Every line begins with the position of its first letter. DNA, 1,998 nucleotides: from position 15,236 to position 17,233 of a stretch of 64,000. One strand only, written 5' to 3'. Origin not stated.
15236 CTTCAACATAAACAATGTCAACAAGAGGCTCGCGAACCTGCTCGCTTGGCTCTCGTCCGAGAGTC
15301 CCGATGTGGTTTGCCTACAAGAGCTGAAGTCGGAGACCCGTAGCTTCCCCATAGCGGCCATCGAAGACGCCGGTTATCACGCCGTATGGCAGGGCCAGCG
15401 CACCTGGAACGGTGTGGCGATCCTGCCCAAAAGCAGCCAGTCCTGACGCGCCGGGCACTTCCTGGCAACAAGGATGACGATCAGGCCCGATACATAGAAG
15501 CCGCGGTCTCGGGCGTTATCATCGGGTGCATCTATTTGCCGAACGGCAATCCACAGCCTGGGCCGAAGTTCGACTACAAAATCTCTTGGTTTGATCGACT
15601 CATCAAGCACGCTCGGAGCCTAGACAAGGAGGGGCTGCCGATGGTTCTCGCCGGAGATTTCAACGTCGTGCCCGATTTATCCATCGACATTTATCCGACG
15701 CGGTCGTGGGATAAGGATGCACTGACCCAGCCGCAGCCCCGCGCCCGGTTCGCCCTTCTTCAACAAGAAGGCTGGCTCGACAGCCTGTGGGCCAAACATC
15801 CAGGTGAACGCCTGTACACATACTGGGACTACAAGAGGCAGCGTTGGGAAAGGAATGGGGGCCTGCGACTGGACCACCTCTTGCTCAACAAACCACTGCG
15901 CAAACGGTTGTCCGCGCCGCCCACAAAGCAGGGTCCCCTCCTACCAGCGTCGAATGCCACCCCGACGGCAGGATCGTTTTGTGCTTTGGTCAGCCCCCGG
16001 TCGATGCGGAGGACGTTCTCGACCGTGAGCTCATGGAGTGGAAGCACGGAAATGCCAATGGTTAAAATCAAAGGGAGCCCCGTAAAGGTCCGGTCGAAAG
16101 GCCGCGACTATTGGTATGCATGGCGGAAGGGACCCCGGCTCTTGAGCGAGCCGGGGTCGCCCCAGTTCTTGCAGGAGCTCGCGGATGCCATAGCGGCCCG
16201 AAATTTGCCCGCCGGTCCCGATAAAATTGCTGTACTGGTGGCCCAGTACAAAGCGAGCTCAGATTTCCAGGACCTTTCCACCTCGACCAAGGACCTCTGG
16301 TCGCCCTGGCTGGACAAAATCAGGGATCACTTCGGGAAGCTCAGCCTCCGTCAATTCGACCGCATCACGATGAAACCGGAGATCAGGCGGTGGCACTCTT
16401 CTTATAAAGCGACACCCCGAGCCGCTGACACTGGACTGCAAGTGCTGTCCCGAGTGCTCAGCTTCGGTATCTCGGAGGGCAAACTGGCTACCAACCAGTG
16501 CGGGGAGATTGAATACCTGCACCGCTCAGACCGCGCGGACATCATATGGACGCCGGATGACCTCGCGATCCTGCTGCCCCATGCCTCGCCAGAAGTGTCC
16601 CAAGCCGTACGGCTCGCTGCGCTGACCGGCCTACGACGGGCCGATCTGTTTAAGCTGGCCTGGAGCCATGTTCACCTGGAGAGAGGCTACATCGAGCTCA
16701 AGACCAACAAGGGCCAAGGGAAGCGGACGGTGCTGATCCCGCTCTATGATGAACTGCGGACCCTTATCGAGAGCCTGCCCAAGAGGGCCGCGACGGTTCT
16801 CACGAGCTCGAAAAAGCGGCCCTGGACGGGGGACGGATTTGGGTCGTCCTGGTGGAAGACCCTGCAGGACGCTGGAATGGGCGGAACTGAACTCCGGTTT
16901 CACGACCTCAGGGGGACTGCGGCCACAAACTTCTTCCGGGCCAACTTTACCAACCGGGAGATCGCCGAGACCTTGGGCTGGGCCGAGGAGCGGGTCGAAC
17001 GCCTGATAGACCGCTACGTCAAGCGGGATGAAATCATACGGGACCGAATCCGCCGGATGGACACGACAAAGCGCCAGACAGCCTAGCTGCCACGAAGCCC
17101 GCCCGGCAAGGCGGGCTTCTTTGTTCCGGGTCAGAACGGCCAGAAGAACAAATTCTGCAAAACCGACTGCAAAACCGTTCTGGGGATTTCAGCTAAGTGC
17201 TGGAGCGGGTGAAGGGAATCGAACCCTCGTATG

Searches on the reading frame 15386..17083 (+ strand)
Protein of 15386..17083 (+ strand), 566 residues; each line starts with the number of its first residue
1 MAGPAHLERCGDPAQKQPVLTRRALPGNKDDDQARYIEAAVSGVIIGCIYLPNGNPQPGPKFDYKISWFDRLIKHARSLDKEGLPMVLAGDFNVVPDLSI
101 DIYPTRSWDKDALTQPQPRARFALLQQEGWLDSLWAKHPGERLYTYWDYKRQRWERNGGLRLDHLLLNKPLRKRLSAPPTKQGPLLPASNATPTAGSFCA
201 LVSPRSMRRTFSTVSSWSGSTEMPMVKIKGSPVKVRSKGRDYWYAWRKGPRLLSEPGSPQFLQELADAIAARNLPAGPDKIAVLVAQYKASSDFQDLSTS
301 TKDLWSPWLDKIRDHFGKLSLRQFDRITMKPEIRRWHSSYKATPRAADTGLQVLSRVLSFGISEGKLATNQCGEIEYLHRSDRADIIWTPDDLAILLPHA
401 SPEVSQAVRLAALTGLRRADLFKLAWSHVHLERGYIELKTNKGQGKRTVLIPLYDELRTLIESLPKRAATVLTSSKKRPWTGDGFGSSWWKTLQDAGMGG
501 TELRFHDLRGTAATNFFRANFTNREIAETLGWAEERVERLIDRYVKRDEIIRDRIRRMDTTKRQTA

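Call 6: search_protein_families(library=ncbifam, proteins=[window:15386-17083:+], max_evalue=0.01)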
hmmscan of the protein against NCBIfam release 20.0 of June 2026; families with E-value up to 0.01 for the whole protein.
window:15386-17083:+ (566 aa): 9 families
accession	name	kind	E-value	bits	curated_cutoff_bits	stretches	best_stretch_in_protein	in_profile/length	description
TIGR00195.1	exoDNase_III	equivalog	1.5e-28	100.1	182.55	1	15-176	70-230/254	exodeoxyribonuclease III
TIGR00633.1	xth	equivalog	3.5e-27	95.5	99.05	1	16-176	74-234/255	exodeoxyribonuclease III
NF008733.0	PRK11756.1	equivalog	3.5e-13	49.4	280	1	15-176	70-243/269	exodeoxyribonuclease III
NF010489.0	PRK13911.1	equivalog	7.3e-12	45.6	503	1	18-176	73-229/250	exodeoxyribonuclease III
NF040815.2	recomb_XerA_Arch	equivalog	1.9e-07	30.9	220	1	288-532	3-242/263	site-specific tyrosine recombinase/integron integrase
TIGR02249.1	integrase_gron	subfamily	0.00022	20.7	265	1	347-467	61-179/315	integron integrase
NF001399.0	PRK00283.1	subfamily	0.0018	17.6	279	1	341-477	67-206/300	tyrosine recombinase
TIGR02225.1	recomb_XerD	equivalog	0.0032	16.8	329.6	1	342-476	58-195/290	site-specific tyrosine recombinase XerD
TIGR02937.1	sigma70-ECF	superfamily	0.0097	15.5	42.9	0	454-546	108-159/165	sigma-70 family RNA polymerase sigma factor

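Call 25: search_protein_families(library=pfam, proteins=[window:15386-17083:+], max_evalue=0.01)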
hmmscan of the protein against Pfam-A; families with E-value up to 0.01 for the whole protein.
window:15386-17083:+ (566 aa): 3 families
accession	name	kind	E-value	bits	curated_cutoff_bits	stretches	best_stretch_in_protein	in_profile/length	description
PF00589.27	Phage_integrase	-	3.8e-15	56.5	27.1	1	407-535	27-159/172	Phage integrase family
PF03372.29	Exo_endo_phos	-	3.8e-10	40.3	24.5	1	23-180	85-215/225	Endonuclease/Exonuclease/phosphatase family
PF08281.18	Sigma70_r4_2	-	0.0076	16.3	25.7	0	521-543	27-49/54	Sigma-70, region 4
